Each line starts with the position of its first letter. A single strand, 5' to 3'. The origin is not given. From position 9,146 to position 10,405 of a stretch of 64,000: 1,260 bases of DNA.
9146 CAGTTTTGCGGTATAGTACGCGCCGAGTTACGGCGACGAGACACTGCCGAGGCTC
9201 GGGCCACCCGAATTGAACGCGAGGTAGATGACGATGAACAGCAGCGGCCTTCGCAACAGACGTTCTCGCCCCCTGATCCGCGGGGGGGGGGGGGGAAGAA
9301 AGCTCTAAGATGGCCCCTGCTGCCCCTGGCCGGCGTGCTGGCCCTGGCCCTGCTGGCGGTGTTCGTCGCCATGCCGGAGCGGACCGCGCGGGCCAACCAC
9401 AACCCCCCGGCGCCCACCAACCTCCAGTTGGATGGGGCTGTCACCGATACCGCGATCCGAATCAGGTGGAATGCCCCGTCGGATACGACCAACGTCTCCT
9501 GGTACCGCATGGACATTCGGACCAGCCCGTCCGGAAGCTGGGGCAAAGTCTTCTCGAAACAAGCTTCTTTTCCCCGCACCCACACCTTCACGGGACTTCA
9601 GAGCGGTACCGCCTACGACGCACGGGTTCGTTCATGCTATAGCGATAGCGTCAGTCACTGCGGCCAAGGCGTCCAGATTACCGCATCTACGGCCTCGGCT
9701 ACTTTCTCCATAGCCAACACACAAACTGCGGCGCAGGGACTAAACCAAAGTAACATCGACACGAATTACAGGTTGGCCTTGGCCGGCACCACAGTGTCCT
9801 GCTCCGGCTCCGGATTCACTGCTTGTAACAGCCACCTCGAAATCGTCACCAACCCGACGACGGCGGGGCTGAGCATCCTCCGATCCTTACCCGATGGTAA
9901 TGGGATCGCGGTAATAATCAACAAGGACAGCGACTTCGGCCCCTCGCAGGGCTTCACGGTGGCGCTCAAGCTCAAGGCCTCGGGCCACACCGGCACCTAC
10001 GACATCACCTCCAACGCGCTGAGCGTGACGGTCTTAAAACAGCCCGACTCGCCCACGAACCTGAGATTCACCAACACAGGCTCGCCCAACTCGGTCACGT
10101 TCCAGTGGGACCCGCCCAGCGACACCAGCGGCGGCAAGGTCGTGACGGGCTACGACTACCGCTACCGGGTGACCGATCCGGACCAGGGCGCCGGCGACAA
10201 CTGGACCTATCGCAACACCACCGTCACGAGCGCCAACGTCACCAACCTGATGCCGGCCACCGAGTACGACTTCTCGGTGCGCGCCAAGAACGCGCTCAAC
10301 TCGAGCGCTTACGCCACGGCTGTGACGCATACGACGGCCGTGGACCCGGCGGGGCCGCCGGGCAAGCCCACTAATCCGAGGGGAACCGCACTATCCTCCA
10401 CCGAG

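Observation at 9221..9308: G14 tract switches the 2,250-aa surface protein out of frame (phase-variation candidate)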

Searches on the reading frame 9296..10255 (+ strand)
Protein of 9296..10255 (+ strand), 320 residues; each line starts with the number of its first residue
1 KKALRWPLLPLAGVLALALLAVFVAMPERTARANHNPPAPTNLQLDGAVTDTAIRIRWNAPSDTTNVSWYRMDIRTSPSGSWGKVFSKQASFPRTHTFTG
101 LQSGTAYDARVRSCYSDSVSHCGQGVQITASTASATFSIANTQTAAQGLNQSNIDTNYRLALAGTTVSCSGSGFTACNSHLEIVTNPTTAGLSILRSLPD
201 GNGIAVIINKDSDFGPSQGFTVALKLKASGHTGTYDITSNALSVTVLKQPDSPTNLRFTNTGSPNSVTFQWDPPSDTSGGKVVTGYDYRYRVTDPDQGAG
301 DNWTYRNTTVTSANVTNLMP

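Call 39: find_homologous_proteins(query=window:9296-10255:+, max_evalue=0.00001)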
Query window:9296-10255:+: the 8000 candidates sharing most words with the query were scored; none scored E <= 0.00001.
